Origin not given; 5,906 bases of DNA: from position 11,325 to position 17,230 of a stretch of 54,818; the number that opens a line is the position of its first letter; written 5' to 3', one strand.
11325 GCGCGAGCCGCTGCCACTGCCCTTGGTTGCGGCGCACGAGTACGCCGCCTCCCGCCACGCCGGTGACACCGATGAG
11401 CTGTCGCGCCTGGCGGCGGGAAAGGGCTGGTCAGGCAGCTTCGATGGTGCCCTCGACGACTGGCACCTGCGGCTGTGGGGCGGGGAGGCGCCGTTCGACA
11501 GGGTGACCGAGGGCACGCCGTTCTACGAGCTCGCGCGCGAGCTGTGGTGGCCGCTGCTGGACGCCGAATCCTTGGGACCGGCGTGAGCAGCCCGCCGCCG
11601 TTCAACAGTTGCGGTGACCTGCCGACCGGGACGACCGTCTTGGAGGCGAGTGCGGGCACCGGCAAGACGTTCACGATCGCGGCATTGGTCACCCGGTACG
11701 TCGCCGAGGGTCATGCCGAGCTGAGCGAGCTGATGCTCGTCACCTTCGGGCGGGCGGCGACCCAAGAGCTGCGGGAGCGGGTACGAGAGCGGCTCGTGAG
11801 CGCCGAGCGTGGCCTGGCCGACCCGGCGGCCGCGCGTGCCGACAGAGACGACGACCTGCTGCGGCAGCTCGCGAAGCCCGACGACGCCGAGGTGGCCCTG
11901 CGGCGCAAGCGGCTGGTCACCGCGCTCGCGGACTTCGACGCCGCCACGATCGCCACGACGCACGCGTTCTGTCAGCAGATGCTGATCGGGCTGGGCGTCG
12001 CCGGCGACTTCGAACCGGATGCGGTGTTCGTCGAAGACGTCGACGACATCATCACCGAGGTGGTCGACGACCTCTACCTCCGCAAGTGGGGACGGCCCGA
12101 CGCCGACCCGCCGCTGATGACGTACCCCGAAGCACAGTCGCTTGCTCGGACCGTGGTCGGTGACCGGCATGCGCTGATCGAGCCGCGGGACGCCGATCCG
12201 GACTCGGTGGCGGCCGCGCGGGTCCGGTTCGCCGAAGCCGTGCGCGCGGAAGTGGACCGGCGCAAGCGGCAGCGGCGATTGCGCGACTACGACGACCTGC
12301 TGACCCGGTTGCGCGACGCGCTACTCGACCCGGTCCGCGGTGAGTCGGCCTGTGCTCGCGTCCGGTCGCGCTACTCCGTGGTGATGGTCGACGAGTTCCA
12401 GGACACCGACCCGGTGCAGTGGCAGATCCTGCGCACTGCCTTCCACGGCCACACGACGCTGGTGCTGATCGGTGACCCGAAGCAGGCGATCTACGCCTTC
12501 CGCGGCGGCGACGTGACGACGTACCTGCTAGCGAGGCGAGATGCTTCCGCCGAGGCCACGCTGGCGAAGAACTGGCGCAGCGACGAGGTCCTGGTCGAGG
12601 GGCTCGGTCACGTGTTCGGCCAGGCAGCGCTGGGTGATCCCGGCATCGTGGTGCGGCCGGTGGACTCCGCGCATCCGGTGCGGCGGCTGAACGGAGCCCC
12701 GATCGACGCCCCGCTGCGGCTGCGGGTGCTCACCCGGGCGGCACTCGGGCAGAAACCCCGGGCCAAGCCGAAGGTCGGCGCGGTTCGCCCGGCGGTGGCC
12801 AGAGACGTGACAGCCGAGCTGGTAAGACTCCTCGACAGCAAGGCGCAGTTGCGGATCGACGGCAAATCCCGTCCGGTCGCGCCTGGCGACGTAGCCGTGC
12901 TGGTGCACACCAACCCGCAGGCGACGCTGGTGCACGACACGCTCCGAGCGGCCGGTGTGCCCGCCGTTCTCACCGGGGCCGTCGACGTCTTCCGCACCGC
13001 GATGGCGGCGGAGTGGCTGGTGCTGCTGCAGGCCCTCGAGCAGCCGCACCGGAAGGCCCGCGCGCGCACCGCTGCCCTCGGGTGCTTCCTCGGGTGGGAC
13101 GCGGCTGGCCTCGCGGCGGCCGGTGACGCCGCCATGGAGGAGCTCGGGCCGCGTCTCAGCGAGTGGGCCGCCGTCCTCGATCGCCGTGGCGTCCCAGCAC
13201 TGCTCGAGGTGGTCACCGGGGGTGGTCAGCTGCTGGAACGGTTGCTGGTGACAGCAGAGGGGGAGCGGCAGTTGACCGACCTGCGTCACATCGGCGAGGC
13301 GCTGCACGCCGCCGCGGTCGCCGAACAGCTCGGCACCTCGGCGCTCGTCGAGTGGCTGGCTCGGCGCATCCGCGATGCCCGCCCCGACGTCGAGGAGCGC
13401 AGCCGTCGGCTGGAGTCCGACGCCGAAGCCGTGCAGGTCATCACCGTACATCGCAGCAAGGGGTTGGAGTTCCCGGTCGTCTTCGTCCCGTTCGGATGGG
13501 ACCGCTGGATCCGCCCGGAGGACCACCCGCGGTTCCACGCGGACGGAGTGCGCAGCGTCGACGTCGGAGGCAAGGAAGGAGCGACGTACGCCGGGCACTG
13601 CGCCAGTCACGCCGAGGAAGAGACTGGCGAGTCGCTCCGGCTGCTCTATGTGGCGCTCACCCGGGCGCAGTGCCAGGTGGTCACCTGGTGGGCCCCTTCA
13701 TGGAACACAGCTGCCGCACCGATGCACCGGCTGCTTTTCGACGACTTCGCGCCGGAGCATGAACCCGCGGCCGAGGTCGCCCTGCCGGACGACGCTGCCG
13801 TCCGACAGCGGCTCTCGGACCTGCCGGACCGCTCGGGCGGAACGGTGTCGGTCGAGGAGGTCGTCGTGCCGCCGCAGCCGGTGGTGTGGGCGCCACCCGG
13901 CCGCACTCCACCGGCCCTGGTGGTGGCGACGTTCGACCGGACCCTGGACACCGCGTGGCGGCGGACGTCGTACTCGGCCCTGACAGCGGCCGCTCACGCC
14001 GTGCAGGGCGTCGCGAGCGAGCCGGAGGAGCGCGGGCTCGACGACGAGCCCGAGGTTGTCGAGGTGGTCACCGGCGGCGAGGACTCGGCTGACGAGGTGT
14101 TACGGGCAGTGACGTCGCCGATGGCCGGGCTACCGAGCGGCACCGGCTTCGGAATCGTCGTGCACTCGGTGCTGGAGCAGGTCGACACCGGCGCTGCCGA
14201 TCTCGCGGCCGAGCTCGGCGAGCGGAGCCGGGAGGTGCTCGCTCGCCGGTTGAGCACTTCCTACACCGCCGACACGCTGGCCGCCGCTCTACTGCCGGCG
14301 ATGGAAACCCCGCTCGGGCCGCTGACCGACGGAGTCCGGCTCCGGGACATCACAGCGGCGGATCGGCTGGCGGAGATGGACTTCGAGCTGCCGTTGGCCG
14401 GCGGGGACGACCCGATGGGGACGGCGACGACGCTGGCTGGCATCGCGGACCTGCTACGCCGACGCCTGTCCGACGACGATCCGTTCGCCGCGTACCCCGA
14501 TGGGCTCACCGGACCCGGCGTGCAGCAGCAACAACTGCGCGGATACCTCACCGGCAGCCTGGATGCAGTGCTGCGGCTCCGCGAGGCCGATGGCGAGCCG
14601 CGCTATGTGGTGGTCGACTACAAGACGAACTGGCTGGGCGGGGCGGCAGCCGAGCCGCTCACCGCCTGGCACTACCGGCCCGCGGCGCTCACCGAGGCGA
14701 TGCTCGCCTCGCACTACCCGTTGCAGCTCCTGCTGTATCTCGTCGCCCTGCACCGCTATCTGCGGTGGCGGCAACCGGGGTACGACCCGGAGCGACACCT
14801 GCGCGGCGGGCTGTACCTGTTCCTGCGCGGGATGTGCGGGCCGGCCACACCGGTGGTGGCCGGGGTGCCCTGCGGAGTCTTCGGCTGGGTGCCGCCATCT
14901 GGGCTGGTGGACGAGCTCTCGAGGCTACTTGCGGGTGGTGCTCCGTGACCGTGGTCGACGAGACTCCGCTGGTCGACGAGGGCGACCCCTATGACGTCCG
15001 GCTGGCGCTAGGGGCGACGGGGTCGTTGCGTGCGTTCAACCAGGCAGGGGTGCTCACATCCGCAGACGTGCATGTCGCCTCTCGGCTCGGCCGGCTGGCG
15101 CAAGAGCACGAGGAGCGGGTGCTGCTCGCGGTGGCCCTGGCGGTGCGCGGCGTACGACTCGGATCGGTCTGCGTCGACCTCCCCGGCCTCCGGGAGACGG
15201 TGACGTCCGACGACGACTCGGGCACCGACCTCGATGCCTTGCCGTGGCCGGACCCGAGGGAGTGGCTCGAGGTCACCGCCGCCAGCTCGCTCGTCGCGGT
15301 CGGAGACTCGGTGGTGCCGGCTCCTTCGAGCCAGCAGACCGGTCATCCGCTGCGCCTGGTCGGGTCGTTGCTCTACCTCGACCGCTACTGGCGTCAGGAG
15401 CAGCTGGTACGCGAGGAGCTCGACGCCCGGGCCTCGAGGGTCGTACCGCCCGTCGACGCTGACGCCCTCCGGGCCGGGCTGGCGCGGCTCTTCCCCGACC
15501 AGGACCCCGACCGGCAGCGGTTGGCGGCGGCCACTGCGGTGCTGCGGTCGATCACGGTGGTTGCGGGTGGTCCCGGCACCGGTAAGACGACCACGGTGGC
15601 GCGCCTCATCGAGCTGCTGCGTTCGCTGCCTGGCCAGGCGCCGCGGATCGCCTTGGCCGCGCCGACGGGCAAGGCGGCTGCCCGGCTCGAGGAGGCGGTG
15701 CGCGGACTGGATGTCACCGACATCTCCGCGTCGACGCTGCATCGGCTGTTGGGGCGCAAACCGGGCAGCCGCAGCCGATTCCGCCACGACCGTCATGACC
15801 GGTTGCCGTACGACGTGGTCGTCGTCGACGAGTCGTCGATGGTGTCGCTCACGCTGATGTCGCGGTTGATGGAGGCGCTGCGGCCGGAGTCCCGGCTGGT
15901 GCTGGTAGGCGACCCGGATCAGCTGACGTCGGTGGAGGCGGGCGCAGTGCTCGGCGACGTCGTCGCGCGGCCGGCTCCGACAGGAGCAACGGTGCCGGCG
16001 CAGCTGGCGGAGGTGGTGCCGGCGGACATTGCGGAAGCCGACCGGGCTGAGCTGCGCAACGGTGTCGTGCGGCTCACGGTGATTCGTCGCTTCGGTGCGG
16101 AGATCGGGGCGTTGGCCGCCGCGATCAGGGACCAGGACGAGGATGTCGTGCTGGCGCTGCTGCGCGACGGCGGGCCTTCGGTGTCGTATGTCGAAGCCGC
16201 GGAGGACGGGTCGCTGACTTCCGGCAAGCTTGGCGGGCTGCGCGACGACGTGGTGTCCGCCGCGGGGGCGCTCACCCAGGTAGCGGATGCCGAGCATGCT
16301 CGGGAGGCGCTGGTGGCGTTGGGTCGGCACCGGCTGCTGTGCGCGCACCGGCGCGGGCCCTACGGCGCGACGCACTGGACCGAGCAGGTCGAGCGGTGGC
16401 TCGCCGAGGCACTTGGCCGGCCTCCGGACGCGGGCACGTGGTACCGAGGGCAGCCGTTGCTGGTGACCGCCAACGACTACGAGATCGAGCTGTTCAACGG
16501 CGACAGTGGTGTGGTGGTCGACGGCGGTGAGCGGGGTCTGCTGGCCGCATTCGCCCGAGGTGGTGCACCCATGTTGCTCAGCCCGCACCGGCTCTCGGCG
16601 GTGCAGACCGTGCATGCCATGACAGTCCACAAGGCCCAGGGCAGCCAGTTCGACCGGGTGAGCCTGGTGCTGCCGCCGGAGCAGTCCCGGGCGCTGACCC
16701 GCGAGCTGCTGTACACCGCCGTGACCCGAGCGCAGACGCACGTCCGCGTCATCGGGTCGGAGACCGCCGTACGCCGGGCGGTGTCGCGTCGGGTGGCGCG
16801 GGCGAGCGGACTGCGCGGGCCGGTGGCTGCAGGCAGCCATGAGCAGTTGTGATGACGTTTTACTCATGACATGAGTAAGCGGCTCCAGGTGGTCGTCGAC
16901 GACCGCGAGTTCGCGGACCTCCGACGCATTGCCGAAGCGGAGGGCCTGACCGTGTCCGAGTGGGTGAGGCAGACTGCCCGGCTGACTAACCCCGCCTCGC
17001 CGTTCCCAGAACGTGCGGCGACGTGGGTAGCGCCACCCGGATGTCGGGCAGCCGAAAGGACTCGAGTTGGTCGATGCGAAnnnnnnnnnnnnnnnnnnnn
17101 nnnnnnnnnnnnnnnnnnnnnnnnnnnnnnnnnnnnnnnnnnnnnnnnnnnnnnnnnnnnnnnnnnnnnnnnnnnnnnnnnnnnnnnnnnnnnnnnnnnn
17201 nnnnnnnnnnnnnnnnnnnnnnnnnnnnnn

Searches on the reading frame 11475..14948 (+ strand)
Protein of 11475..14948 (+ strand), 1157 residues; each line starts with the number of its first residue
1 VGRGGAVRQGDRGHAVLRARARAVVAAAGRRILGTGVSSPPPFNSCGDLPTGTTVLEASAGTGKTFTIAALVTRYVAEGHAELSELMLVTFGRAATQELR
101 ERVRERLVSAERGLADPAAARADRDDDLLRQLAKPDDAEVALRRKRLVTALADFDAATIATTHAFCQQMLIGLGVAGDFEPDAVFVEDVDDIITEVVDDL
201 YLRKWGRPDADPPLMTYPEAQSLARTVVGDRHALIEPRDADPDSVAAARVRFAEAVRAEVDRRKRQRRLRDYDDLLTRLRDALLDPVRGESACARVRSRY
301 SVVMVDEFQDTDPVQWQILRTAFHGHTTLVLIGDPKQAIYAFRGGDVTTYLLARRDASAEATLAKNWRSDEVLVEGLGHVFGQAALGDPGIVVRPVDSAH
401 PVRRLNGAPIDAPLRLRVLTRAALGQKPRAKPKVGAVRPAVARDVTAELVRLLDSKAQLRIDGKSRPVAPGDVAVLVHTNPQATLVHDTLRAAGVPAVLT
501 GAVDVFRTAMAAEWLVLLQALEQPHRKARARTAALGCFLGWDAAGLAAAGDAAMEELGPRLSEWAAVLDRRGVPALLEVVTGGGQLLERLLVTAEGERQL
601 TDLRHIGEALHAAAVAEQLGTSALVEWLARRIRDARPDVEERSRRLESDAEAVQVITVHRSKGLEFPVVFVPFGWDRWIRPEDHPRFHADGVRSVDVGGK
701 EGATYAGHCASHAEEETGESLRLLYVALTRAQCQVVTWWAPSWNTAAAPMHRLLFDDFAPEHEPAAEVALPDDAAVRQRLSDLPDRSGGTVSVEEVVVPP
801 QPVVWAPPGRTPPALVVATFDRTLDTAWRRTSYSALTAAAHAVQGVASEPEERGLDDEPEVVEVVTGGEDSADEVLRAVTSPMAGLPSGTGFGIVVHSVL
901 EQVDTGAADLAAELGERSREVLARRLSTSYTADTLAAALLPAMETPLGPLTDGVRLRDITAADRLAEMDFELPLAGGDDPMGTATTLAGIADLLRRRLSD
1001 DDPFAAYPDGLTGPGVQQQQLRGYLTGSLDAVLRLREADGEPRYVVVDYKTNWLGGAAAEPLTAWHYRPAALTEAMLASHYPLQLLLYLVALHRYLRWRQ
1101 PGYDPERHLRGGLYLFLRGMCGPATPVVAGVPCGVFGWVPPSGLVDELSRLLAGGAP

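Call 27: search_protein_families(library=pfam, proteins=[window:11475-14948:+], max_evalue=0.001)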
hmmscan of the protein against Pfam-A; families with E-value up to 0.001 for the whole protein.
window:11475-14948:+ (1157 aa): 7 families
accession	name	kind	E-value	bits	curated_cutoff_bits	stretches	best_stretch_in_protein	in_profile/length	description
PF00580.27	UvrD-helicase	-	3.3e-51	175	23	1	50-356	12-269/271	UvrD/REP helicase N-terminal domain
PF13361.12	UvrD_C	-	4.9e-17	62.8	25.6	1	643-737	278-345/350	UvrD-like helicase C-terminal domain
PF13245.12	AAA_19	-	2.1e-16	60.8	25.1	1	50-343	10-134/134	AAA domain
PF13538.12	UvrD_C_2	-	1.8e-10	40.9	27.4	1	655-676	4-27/52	UvrD-like helicase C-terminal domain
PF13604.12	AAA_30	-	4e-07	30.4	27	0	53-103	20-66/191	AAA domain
PF12705.13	PDDEXK_1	-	6.7e-05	23.4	22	1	891-1101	36-178/247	PD-(D/E)XK nuclease superfamily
PF13401.12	AAA_22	-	0.00016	22.4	27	0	53-122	7-65/130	AAA domain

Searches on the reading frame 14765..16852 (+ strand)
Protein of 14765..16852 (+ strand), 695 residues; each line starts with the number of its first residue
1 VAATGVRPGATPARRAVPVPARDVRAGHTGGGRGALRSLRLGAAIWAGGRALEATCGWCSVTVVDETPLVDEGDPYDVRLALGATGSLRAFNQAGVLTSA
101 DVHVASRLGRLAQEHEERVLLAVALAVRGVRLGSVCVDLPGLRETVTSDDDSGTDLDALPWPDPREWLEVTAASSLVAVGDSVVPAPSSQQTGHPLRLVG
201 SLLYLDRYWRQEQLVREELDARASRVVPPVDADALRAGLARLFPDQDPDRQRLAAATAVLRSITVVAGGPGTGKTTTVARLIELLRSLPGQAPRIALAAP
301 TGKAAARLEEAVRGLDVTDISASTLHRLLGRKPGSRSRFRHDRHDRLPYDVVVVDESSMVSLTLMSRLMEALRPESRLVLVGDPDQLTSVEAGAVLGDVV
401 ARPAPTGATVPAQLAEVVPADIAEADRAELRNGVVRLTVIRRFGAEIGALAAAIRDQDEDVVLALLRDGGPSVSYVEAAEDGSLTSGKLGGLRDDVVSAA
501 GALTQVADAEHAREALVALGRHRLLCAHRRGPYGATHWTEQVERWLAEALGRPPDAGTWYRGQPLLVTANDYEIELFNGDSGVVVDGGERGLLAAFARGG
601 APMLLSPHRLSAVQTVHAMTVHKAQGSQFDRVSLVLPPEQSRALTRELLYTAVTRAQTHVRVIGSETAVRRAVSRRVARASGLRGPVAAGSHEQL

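Call 27: search_protein_families(library=pfam, proteins=[window:14765-16852:+], max_evalue=0.001)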
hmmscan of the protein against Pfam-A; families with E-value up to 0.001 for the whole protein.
window:14765-16852:+ (695 aa): 10 families
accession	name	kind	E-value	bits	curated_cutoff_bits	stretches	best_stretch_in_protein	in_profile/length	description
PF13245.12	AAA_19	-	4e-35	121.3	25.1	1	251-390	1-132/134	AAA domain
PF13604.12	AAA_30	-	8.7e-32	110.8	27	1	251-404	6-145/191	AAA domain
PF13538.12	UvrD_C_2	-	6.8e-15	55.1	27.4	1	616-663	2-52/52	UvrD-like helicase C-terminal domain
PF21185.3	RecD_N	-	1.8e-12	47.9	22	1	93-204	1-103/103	RecBCD enzyme subunit RecD, N-terminal domain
PF01443.25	Viral_helicase1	-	3.1e-12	47.2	21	1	615-662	176-226/228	Viral superfamily 1 RNA helicase core domain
PF13086.12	AAA_11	-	3.4e-11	43.8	27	1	249-305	4-65/257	AAA domain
PF00580.27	UvrD-helicase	-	2.3e-08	34.5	23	1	254-328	7-85/271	UvrD/REP helicase N-terminal domain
PF13401.12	AAA_22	-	1.2e-06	29.3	27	1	261-384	5-124/130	AAA domain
PF05127.21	NAT10_TcmA_helicase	-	3.9e-05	24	22.7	1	265-371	1-112/176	RNA cytidine acetyltransferase NAT10/TcmA, helicase domain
PF18335.7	SH3_13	-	0.0001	22.4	41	1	557-586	24-53/65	ATP-dependent RecD-like DNA helicase SH3 domain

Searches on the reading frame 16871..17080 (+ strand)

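Call 27: search_protein_families(library=pfam, proteins=[window:16871-17080:+], max_evalue=0.001)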
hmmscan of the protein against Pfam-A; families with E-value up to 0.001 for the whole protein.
window:16871-17080:+ (70 aa): 1 family
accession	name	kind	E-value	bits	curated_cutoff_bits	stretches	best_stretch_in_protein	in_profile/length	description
PF21983.2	NikA-like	-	1.7e-05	25.3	27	1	2-36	4-38/72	Mobilization protein NikA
